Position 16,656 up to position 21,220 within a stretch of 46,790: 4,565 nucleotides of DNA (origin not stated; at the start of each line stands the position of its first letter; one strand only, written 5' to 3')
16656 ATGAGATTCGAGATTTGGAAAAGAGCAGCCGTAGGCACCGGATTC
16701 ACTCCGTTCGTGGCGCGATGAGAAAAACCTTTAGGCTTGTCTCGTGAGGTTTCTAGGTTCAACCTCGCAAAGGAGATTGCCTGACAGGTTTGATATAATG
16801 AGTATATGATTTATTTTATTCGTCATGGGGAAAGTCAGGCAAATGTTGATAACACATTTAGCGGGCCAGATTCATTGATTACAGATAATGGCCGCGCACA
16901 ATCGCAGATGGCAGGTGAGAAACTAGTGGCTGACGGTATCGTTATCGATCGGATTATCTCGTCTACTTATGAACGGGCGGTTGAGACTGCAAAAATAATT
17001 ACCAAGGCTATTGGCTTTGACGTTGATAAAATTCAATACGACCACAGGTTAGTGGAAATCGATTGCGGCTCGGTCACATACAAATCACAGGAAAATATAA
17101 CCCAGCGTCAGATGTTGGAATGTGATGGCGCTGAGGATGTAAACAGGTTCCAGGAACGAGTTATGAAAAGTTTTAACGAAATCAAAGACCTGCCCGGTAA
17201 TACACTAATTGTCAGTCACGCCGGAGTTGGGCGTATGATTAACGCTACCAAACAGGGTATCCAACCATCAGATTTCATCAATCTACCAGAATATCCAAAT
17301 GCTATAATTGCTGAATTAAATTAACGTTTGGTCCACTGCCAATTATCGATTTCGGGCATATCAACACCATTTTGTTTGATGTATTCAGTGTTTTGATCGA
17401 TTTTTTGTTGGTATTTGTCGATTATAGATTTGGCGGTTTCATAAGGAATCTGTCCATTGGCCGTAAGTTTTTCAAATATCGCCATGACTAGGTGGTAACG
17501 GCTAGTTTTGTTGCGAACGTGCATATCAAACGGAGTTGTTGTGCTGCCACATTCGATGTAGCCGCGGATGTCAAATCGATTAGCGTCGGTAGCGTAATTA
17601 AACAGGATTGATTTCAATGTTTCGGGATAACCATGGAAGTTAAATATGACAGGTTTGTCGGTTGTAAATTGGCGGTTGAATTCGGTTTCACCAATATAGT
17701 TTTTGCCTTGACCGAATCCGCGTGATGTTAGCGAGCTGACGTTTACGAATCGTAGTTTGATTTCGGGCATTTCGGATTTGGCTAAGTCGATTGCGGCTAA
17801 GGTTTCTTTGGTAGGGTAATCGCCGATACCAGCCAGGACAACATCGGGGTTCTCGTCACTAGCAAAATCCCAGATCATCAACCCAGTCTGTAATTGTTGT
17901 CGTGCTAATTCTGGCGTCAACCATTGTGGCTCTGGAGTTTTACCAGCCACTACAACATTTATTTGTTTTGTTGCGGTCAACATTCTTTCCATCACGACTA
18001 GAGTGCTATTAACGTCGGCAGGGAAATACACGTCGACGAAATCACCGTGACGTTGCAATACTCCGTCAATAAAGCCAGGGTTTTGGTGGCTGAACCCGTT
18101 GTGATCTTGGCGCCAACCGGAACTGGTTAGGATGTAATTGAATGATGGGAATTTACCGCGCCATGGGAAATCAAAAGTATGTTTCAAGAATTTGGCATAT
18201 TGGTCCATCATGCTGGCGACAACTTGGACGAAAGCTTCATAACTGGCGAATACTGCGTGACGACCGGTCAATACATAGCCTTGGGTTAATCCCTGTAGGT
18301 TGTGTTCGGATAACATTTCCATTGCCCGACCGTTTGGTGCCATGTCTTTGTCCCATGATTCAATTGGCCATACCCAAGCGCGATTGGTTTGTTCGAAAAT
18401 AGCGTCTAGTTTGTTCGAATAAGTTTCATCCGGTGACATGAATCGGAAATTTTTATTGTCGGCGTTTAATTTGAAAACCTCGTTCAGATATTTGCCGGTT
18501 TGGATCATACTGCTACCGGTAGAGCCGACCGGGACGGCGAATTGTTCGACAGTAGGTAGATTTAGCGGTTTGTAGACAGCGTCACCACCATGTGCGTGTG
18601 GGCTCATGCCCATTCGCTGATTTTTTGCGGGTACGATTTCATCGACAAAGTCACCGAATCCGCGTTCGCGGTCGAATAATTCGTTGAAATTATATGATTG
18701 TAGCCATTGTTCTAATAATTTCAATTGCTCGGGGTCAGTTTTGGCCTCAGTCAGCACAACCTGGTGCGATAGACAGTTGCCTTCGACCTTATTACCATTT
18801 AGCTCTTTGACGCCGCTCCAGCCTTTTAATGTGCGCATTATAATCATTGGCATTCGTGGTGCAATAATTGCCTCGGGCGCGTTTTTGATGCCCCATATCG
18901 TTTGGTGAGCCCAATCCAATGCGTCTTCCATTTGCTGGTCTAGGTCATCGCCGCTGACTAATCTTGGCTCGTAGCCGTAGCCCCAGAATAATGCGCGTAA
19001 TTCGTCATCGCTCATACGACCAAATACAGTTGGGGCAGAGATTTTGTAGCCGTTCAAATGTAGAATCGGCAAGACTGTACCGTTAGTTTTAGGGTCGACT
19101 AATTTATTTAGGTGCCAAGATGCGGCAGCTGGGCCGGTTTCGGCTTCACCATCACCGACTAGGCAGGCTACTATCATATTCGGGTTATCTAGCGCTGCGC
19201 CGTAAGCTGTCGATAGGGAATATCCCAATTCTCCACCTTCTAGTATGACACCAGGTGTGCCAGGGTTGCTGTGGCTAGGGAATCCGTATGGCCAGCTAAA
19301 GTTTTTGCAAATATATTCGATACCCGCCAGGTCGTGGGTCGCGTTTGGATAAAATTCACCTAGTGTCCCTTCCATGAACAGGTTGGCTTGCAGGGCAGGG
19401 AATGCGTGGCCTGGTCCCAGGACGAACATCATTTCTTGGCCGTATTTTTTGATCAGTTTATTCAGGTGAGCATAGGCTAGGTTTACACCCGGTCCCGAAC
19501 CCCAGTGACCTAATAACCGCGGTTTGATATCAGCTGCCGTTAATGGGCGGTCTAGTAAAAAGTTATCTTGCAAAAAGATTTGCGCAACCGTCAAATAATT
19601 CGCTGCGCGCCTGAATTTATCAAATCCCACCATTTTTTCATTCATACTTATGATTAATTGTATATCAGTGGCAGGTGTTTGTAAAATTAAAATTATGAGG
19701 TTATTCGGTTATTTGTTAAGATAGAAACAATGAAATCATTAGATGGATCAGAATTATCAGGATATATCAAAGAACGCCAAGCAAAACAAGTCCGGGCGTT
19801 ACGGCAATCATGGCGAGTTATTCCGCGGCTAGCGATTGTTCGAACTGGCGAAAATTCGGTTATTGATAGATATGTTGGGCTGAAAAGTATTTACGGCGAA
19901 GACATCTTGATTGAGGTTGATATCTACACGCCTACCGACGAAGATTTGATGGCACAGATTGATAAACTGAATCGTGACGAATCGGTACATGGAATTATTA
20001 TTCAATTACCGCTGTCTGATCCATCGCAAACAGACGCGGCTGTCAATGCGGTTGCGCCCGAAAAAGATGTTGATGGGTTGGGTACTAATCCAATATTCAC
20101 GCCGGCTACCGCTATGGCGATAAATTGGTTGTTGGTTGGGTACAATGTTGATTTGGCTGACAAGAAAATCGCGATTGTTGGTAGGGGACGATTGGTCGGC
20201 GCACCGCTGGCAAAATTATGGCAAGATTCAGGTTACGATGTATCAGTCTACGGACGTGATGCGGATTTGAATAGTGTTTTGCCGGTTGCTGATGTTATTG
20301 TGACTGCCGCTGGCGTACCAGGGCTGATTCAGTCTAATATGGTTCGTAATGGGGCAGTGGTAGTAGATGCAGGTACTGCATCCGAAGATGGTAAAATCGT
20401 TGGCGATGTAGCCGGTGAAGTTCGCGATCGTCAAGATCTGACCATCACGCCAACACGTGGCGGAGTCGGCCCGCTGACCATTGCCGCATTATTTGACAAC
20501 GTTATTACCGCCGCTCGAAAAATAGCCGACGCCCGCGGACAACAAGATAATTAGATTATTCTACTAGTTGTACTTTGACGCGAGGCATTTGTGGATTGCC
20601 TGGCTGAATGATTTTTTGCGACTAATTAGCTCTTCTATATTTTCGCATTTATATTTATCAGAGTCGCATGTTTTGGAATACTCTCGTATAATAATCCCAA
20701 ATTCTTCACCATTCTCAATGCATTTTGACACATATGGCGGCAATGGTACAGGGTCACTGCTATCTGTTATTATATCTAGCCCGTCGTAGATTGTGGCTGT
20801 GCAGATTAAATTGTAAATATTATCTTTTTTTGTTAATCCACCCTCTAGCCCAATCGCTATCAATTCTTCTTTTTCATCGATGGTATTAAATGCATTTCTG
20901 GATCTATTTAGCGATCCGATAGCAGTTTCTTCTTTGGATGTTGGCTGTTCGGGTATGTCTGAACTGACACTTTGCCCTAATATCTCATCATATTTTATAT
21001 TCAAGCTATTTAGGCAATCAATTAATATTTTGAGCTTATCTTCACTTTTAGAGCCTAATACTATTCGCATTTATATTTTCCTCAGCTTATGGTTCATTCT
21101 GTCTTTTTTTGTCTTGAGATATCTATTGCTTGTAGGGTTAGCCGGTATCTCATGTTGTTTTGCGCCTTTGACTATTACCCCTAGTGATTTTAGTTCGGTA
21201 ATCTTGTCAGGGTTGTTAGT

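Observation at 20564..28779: Eleven-gene nucleotide-centric operon (kinases, GTP cyclohydrolase II, LOG-like, NTPase, aminotransferase, DUF2156, two Gre-like factors) matching no pathway I can name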

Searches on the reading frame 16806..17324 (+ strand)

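Call 9: search_protein_families(library=pfam, proteins=[window:16806-17324:+], max_evalue=0.01)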
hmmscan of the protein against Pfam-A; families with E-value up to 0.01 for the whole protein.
window:16806-17324:+ (172 aa): 1 family
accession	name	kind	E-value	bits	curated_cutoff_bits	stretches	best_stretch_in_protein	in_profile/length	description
PF00300.27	His_Phos_1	-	5.9e-27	95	21.7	1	2-166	1-174/194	Histidine phosphatase superfamily (branch 1)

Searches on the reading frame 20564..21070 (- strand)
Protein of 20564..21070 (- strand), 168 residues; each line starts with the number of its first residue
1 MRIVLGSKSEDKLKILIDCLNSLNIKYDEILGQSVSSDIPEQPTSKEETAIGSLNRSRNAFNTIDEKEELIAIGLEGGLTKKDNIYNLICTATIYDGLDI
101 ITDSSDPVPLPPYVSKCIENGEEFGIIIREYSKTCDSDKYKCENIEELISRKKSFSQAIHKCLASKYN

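Call 4: search_protein_families(library=pfam, proteins=[window:20564-21070:-], max_evalue=0.1)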
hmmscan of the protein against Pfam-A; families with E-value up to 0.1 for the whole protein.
window:20564-21070:- (168 aa): 1 family
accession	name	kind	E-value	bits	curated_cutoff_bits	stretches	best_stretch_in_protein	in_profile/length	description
PF01931.24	NTPase_I-T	-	2.7e-17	63.5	25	1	21-140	16-132/162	Protein of unknown function DUF84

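Call 5: search_protein_families(library=ncbifam, proteins=[window:20564-21070:-], max_evalue=0.1)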
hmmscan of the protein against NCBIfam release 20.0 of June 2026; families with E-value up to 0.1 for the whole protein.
window:20564-21070:- (168 aa): 4 families
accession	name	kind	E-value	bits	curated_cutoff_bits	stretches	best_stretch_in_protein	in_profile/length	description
NF002850.0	PRK03114.1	equivalog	1.3e-16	60.6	199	1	1-159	1-155/169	DUF84 family protein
TIGR00258.1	TIGR00258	equivalog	4.4e-16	59.4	117.1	1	29-133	24-125/168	inosine/xanthosine triphosphatase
NF003039.0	PRK03941.1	equivalog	3.6e-14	52.9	199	1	1-135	1-133/176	NTPase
NF003459.0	PRK05074.1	equivalog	2.5e-10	40.4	175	1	3-138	7-137/176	inosine/xanthosine triphosphatase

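Call 22: search_protein_families(library=padloc, proteins=[window:20564-21070:-], max_evalue=0.01)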
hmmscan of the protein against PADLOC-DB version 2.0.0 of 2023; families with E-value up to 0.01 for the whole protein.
window:20564-21070:- (168 aa): 0 families
